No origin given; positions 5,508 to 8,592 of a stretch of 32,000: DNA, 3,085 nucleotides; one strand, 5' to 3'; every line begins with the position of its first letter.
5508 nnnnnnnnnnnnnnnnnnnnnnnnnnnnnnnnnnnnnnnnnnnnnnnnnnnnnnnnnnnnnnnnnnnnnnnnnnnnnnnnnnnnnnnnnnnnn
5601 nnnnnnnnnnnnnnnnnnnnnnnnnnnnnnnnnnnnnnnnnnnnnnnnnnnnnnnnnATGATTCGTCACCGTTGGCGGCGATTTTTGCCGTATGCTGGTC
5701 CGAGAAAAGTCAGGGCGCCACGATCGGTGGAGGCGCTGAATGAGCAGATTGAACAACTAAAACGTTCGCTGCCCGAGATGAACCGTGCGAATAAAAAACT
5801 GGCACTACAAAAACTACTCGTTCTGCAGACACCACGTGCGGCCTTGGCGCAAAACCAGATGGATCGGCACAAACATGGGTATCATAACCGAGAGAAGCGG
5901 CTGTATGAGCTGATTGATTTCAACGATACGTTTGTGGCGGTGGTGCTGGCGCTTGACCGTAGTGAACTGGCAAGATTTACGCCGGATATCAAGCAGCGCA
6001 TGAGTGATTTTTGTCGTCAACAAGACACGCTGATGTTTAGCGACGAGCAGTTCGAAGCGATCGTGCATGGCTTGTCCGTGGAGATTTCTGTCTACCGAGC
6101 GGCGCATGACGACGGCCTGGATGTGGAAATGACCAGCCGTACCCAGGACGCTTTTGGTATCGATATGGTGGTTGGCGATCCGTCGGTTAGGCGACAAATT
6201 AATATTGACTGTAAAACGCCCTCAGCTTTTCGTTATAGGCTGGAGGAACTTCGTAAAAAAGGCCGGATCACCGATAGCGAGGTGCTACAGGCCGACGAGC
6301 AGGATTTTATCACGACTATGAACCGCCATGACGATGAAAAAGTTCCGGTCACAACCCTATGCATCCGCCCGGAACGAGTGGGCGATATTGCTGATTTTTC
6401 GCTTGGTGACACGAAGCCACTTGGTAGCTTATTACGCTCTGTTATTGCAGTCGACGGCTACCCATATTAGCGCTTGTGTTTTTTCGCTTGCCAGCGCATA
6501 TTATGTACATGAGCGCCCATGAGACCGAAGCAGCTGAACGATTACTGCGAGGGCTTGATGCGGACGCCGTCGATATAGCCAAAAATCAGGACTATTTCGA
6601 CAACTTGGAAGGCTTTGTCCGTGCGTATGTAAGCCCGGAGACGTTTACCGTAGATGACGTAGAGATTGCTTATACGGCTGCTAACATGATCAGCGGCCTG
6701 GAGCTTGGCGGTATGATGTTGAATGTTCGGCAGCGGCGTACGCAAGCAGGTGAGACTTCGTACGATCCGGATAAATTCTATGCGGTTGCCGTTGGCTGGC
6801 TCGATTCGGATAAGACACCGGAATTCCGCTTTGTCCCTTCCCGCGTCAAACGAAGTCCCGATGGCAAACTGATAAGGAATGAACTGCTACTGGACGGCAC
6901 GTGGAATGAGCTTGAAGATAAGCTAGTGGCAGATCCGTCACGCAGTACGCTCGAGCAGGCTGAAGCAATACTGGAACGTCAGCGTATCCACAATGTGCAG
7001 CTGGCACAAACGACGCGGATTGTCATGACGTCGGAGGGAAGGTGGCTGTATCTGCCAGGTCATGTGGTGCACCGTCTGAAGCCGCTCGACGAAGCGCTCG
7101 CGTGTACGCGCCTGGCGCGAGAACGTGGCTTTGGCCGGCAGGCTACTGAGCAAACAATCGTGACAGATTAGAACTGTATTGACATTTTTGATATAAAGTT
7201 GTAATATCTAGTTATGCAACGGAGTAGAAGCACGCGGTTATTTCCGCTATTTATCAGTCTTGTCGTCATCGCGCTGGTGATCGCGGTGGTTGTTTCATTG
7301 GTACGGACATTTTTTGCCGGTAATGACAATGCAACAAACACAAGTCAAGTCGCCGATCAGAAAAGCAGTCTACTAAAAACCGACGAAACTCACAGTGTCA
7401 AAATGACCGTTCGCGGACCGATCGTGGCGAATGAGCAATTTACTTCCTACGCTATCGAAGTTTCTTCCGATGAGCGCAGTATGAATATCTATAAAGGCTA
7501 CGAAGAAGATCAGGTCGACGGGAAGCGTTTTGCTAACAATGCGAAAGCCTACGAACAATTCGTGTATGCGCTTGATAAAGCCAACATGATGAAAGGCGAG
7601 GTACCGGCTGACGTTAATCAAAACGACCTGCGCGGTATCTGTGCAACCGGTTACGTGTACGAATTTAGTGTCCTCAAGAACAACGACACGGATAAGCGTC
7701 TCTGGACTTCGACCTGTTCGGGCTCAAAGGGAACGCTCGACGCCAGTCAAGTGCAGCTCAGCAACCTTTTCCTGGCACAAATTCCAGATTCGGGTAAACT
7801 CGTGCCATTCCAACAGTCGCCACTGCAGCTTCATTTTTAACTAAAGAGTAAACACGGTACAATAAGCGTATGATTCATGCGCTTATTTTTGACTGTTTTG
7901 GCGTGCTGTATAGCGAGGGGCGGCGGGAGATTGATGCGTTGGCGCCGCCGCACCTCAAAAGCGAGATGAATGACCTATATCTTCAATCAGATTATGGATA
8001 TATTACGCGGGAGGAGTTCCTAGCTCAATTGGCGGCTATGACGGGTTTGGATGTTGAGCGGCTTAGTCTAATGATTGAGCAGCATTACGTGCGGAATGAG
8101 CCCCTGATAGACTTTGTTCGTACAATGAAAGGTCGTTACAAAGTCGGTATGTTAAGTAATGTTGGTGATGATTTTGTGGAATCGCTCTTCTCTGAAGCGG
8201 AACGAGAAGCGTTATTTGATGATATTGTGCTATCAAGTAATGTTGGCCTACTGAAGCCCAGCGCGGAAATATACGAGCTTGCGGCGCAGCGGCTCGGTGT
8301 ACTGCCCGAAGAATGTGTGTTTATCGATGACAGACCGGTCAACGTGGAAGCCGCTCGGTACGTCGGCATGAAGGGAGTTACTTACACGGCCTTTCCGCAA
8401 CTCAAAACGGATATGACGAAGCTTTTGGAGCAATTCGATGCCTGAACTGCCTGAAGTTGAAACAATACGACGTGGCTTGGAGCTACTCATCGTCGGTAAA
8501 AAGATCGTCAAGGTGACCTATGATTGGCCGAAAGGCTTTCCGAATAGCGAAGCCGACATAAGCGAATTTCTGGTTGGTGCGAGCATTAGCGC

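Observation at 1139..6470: Six-gene translationally coupled chain headed by polA (five consecutive 4-nt start/stop overlaps)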

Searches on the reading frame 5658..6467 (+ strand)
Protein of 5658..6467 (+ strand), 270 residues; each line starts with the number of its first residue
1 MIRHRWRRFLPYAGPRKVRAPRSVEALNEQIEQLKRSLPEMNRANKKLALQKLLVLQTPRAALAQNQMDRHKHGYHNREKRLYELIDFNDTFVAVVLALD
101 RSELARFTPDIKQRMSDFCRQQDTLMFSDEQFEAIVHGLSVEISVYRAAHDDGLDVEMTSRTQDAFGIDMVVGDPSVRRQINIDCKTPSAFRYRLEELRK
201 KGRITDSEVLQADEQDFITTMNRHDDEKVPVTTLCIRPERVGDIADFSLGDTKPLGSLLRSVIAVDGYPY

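Call 3: search_protein_families(library=pfam, proteins=[window:5658-6467:+], max_evalue=0.1)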
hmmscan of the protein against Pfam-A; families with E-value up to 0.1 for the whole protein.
window:5658-6467:+ (270 aa): 1 family
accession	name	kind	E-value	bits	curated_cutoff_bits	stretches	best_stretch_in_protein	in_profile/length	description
PF08650.15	DASH_Dad4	-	0.0046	17.4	29.8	1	23-50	19-46/71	DASH complex subunit Dad4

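Call 4: search_protein_families(library=ncbifam, proteins=[window:5658-6467:+], max_evalue=0.1)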
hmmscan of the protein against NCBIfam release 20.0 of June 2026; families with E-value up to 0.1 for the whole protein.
window:5658-6467:+ (270 aa): 0 families

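Call 23: find_homologous_proteins(query=window:5658-6467:+, max_evalue=0.001)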
Query window:5658-6467:+ (270 aa): 499 proteins with E <= 0.001 among 1726 candidates; the best 120 are listed.
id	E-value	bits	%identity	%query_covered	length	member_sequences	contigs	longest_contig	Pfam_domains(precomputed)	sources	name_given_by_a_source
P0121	2.8e-158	543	100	91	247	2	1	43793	-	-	-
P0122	9.3e-138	476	79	100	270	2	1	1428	-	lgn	-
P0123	3.0e-127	441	75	94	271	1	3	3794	-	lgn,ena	-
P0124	7.5e-118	410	70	99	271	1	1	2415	-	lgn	-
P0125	2.4e-93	330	59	97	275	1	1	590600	-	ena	-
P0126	1.3e-92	328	59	98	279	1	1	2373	-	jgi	jgi:hypothetical protein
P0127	5.6e-91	322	62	90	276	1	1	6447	-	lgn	-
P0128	7.6e-89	315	62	91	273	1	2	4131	-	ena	-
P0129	9.2e-89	315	59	91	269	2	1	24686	-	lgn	-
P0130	3.2e-88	313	63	88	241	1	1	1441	-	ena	-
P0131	1.7e-87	311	58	90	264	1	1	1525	-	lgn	-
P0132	5.6e-87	309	58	91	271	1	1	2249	-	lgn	-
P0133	7.2e-86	306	58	97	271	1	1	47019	-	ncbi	-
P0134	1.3e-85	305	58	91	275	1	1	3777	-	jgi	-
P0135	2.9e-85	304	59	88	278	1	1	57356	-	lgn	-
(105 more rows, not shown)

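Call 29: search_solved_structures(query=A2, max_evalue=1, show_alignments=1)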
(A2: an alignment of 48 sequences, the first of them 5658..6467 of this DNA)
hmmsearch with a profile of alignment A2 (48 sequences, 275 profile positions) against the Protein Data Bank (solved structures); distinct sequences matched with E-value up to 1: 0.

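Call 40: predict_structure(alignment_id=A2)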
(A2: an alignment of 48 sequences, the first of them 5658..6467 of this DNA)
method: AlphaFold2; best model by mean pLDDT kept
length: 270 residues; sequences in the alignment: 48
mean_pLDDT: 89.4   pTM: 0.85
mean pLDDT of the five models: 89.4, 88.7, 88.6, 87.7, 87.5
residues with pLDDT >= 90: 213; 70-90: 29; 50-70: 11; < 50: 17
segments of 3 or more residues with pLDDT < 50: 1-17
pLDDT, mean of each block of 10 residues (from residue 1): 37 48 81 96 96 97 91 66 90 97 96 98 95 95 97 95 82 97 96 97 97 97 90 96 95 97 94
secondary structure, 60 per line:
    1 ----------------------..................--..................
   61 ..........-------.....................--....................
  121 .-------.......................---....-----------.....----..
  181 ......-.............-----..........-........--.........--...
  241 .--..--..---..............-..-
elements in order: H23-40 H43-70 H78-98 H101-121 H129-151 E155-158 E170-174 E179-186 H188-200 H206-215 E217-224 E227-235 H238-241 H253-266

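Call 42: fold_search(model_id=the predicted structure, library=pdb)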
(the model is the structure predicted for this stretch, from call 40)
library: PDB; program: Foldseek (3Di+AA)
matches with E <= 10: 395; with E <= 0.001: 0
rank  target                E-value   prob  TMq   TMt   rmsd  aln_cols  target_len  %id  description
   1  9k84_A                2.9e-01  0.77  0.24  0.30   7.4       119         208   14  Cryo-EM structure of designed zinc-induced filament Fiber-n6-Zn1-HEHE-44 (released 2025-10-29)
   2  9o5s_Q                4.3e-01  0.51  0.18  0.39  10.4       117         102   12  minibinder-antigen complex BXMart1-3-MART1-HLA*A02 (released 2025-07-23)
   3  5d39_B                4.6e-01  0.13  0.11  0.07  14.2       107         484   19  Transcription factor-DNA complex (released 2016-08-10)
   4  2wmn_A                5.7e-01  0.10  0.19  0.14  16.9       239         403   11  Structure of the complex between DOCK9 and Cdc42-GDP. (released 2009-09-22)
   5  9k85_A                8.8e-01  0.33  0.22  0.27   8.1       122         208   16  Cryo-EM structure of designed zinc-induced filament Fiber-n6-Zn1-HEHE-46 (released 2025-10-29)
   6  8gac                  8.8e-01  0.21  0.18  0.34   9.1       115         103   10  Crystal structure of a high affinity CTLA-4 binder (released 2024-08-21)
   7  7y5g_A                9.3e-01  0.05  0.15  0.14  20.4       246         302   10  Cryo-EM structure of a eukaryotic ZnT8 in the presence of zinc (released 2022-12-14)
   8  8gab_A                1.2e+00  0.20  0.18  0.36   9.1       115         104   13  Crystal structure of CTLA-4 in complex with a high affinity CTLA-4 binder (released 2024-08-21)
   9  7zoq_A                1.2e+00  0.20  0.23  0.09  15.2       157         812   13  Cryo-EM structure of a CRISPR effector in complex with a caspase regulator (released 2022-11-30)
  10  4lhb_A                1.2e+00  0.11  0.11  0.17   9.6        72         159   18  Crystal structure of tungsten cofactor synthesizing protein MoaB from Pyrococcus furiosus (released 2013-08-14)
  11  1key_C                1.3e+00  0.08  0.14  0.17  12.7       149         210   14  Crystal Structure of Mouse Testis/Brain RNA-binding Protein (TB-RBP) (released 2002-07-03)
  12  2wmo_A                1.4e+00  0.07  0.19  0.14  16.8       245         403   10  Structure of the complex between DOCK9 and Cdc42. (released 2009-09-22)
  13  8wjn_B                1.4e+00  0.06  0.15  0.09  33.8       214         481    8  Cryo-EM structure of 6-subunit Smc5/6 head region (released 2024-06-26)
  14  6yxa                  1.4e+00  0.03  0.14  0.08  18.8       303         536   11  Structure of the bifunctional Rel enzyme from B. subtilis (released 2020-09-23)
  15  8rs0_B                1.5e+00  0.06  0.21  0.03  17.2       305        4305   12  Structure of RyR1 in detergent in primed state in complex with nanobody and FKBP (released 2024-10-09)
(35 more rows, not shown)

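Call 43: search_protein_families(library=padloc, proteins=[window:5658-6467:+], max_evalue=0.1)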
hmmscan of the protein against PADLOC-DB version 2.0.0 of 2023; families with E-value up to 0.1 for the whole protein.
window:5658-6467:+ (270 aa): 0 families

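Call 44: search_protein_families(library=pfam, alignment_id=A2, max_evalue=5)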
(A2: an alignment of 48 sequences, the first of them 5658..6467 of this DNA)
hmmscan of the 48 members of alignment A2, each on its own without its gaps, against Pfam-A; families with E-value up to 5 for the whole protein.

A. member 1, window:5658-6467:+ (270 aa): 1 family
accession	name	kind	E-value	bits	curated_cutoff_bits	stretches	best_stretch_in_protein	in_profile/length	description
PF08650.15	DASH_Dad4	-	0.0046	17.4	29.8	1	23-50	19-46/71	DASH complex subunit Dad4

B. families by the number of members that match (of 48 scanned): 31 families (the first 25 are shown)
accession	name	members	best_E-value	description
PF18741.7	MTES_1575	15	0.005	REase_MTES_1575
PF13156.12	Mrr_cat_2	9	0.038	Restriction endonuclease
PF22281.1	DUF6959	4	0.0011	Family of unknown function (DUF6959)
PF25239.1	WHD_CHMP7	4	0.013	Charged multivesicular body protein 7, winged helix domain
PF04471.18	Mrr_cat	4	0.11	Restriction endonuclease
PF08650.15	DASH_Dad4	2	0.0046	DASH complex subunit Dad4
PF20028.4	VMAP-C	2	0.13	vWA-MoxR associated protein C-terminal domain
PF01287.26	eIF-5a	1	0.00093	Eukaryotic elongation factor 5A hypusine, DNA-binding OB fold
PF07862.16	Nif11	1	0.017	Nif11 domain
PF16168.11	AIDA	1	0.022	Adhesin of bacterial autotransporter system, probable stalk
PF13468.12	Glyoxalase_3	1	0.048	Glyoxalase-like domain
PF21403.4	OTU1_UBXL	1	0.072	OTU1, UBXL domain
PF00161.24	RIP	1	0.082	Ribosome inactivating protein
PF00700.27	Flagellin_C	1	0.089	Bacterial flagellin C-terminal helical region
PF01044.25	Vinculin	1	0.1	Vinculin family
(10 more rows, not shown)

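Call 70: fold_search(model_id=the predicted structure, library=viral)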
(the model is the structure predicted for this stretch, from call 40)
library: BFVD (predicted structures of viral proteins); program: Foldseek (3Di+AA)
matches with E <= 10: 386; with E <= 0.001: 0
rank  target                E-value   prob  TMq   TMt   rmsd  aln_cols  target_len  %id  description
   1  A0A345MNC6            3.2e-02  0.57  0.17  0.07  14.9       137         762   14  (no name in the UniProt tables at hand)
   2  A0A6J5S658            5.9e-02  0.93  0.15  0.41   6.2        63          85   21  VRR-NUC domain containing protein [uncultured Caudovirales phage]
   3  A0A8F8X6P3            1.0e-01  0.47  0.27  0.20  18.1       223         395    9  (no name in the UniProt tables at hand)
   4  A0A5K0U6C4            1.2e-01  0.21  0.21  0.14  11.6       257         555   10  Uncharacterized protein [Yasminevirus sp. GU-2018]
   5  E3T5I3                1.7e-01  0.30  0.25  0.19  16.2       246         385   10  Restriction endonuclease type IV Mrr domain-containing protein [Cafeteria roenbergensis virus (strain BV-PW1)]
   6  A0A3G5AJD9            1.7e-01  0.10  0.15  0.15  21.8       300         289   12  Uncharacterized protein [Solivirus sp.]
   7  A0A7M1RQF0            1.9e-01  0.13  0.20  0.17  19.9       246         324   12  Exonuclease [uncultured phage cr52_1]
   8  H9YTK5                2.3e-01  0.63  0.19  0.43   7.3       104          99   13  (no name in the UniProt tables at hand)
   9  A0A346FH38            3.2e-01  0.25  0.16  0.28  10.4       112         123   15  (no name in the UniProt tables at hand)
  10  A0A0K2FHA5            3.6e-01  0.75  0.16  0.41   5.5        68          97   24  VRR-NUC domain-containing protein [Achromobacter phage phiAxp-2]
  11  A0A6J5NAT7            3.6e-01  0.38  0.16  0.29  14.1       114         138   11  Uncharacterized protein [uncultured Caudovirales phage]
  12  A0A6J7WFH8            3.8e-01  0.95  0.17  0.43   1.9        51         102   24  PD(D/E)XK endonuclease domain-containing protein [uncultured Caudovirales phage]
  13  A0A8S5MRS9            3.8e-01  0.85  0.14  0.25   1.8        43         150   14  Holliday junction resolvase [Myoviridae sp. ctOAa14]
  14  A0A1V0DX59            3.8e-01  0.66  0.17  0.29   5.7        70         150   20  VRR-NUC domain-containing protein [Synechococcus virus S-ESS1]
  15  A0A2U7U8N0            4.7e-01  0.13  0.14  0.20  12.8       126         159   13  Uncharacterized protein [Pandoravirus quercus]
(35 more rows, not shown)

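Call 87: find_related_loci(query=window:5658-6467:+, collection=genome_contigs, flank=3000)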
Query window:5658-6467:+ (270 aa) in genome_contigs; peptide patterns used: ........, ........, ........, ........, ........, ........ (x = any residue, [..] = any of these).
208 stretches matched a pattern; 4 encode a relative of the query (tblastn E <= 1e-3); 4 distinct loci.
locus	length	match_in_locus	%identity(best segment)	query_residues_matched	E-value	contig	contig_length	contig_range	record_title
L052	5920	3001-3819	48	1-264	3e-78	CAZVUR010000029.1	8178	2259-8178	MAG TPA_asm: uncultured Candidatus Saccharibacteria bacterium isolate SRP133034_co1_59 genome assembly, contig: NODE_761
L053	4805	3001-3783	48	6-259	4e-75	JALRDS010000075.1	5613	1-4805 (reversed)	MAG: Candidatus Saccharimonadia bacterium isolate JM.5 JM_1410328, whole genome shotgun sequence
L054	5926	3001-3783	48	6-259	5e-74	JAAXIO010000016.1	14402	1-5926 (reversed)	MAG: Candidatus Saccharibacteria bacterium isolate SW22112_bin_18 NODE_2314_length_14402_cov_13.632467, whole genome sho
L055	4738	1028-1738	42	6-263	5e-60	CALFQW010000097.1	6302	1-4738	MAG TPA_asm: uncultured Candidatus Saccharibacteria bacterium isolate ERR598985_bin.99_CONCOCT_v1.1_MAG genome assembly,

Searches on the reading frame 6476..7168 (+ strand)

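Call 3: search_protein_families(library=pfam, proteins=[window:6476-7168:+], max_evalue=0.1)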
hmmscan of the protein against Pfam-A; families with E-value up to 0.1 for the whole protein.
window:6476-7168:+ (231 aa): 0 families

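Call 4: search_protein_families(library=ncbifam, proteins=[window:6476-7168:+], max_evalue=0.1)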
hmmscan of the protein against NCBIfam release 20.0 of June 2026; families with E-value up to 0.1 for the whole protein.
window:6476-7168:+ (231 aa): 2 families
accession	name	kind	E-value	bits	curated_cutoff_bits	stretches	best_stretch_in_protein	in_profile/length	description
NF001065.0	PRK00117.5-5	equivalog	0.0069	16.6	175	1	107-170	49-110/149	recombination regulator RecX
TIGR00018.1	panC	equivalog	0.019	13.9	212.75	1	10-67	192-249/283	pantoate--beta-alanine ligase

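Call 43: search_protein_families(library=padloc, proteins=[window:6476-7168:+], max_evalue=0.1)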
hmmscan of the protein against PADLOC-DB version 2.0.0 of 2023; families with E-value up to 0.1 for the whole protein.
window:6476-7168:+ (231 aa): 0 families

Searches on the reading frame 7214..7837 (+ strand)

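Call 3: search_protein_families(library=pfam, proteins=[window:7214-7837:+], max_evalue=0.1)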
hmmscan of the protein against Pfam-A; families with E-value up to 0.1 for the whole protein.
window:7214-7837:+ (208 aa): 1 family
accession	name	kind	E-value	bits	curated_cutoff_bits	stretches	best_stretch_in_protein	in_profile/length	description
PF05423.18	Mycobact_memb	-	0.072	13.5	21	0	14-69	8-59/139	Mycobacterium membrane protein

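Call 4: search_protein_families(library=ncbifam, proteins=[window:7214-7837:+], max_evalue=0.1)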
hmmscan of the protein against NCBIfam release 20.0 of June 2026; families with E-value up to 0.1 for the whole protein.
window:7214-7837:+ (208 aa): 4 families
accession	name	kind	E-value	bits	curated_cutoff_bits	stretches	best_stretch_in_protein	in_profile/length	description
NF042931.1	SAG1386_EF1546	equivalog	0.015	15.4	80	1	7-73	24-86/158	SAG1386/EF1546 family surface-associated protein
NF011361.0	PRK14780.1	equivalog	0.019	14.3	199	1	9-52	202-245/263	lipoprotein signal peptidase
TIGR01995.1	PTS-II-ABC-beta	subfamily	0.026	13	614.7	1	15-71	427-482/618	beta-glucoside-specific PTS transporter subunit IIABC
NF041554.1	SA1362_fam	subfamily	0.053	13.7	42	1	10-41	25-56/70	SA1362 family protein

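Call 43: search_protein_families(library=padloc, proteins=[window:7214-7837:+], max_evalue=0.1)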
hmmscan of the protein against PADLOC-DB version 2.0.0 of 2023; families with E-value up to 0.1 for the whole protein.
window:7214-7837:+ (208 aa): 1 family
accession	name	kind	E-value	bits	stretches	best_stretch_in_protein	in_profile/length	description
PDLC00881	HORMA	-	0.0086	14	1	55-113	36-93/157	HORMA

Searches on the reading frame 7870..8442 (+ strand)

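Call 3: search_protein_families(library=pfam, proteins=[window:7870-8442:+], max_evalue=0.1)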
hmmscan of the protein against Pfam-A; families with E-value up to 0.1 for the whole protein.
window:7870-8442:+ (191 aa): 3 families
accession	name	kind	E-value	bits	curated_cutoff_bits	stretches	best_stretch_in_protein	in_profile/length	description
PF00702.32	Hydrolase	-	4.5e-17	63.5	26.4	1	2-166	1-191/191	haloacid dehalogenase-like hydrolase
PF13419.12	HAD_2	-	3.5e-11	44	23.8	1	87-169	93-175/178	Haloacid dehalogenase-like hydrolase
PF13242.12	Hydrolase_like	-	4.7e-06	26.9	22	1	129-172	4-48/75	HAD-hyrolase-like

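Call 4: search_protein_families(library=ncbifam, proteins=[window:7870-8442:+], max_evalue=0.1)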
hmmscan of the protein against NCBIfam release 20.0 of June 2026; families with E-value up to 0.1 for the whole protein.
window:7870-8442:+ (191 aa): 34 families (the best 25 are shown)
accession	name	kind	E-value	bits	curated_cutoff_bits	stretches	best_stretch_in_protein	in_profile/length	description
TIGR02247.1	HAD-1A3-hyp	subfamily_domain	1.6e-19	70.5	125.4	1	68-185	88-208/211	epoxide hydrolase N-terminal domain-like phosphatase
TIGR02253.1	CTE7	subfamily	6.8e-16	58.7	169.75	1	36-172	57-194/221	TIGR02253 family HAD-type hydrolase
TIGR01509.1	HAD-SF-IA-v3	subfamily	2.7e-15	56.8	29.4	1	107-170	91-152/154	HAD-IA family hydrolase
TIGR01428.1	HAD_type_II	equivalog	3.1e-13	50.2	125.4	1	80-170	94-188/197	haloacid dehalogenase type II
NF008000.0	PRK10725.1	equivalog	6.8e-12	45.9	215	1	72-170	85-183/188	fructose-1-phosphate/6-phosphogluconate phosphatase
TIGR02252.1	DREG-2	subfamily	9.2e-12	45.1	155.2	1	79-170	110-202/203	HAD hydrolase, REG-2-like, family IA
NF006991.0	PRK09456.1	equivalog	2.5e-11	43.6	295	1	30-172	37-184/199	glucose-1-phosphatase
TIGR01993.1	Pyr-5-nucltdase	equivalog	1.3e-09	38.1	142.9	1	75-170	85-181/183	pyrimidine 5'-nucleotidase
TIGR02009.1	PGMB-YQAB-SF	subfamily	1e-08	35.6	153.35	1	102-170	116-184/186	beta-phosphoglucomutase family hydrolase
TIGR02254.1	YjjG_YfnB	equivalog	3.6e-08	33.2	159.9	1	65-174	89-198/223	YjjG family noncanonical pyrimidine nucleotidase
TIGR01549.1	HAD-SF-IA-v1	subfamily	1.7e-07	31.8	23.3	1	69-165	57-148/149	HAD-IA family hydrolase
TIGR01990.1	bPGM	equivalog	5.8e-07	29.7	189.4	1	108-170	122-184/187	beta-phosphoglucomutase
NF009695.0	PRK13222.1-2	equivalog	5.1e-06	26.1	225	1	89-172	110-193/226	phosphoglycolate phosphatase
TIGR01454.1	AHBA_synth_RP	hypoth_equivalog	5.4e-06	26.2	246.65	1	111-172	113-174/205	AHBA synthesis associated protein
TIGR01449.2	PGP_bact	equivalog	6.4e-06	25.8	180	1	90-172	102-184/213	phosphoglycolate phosphatase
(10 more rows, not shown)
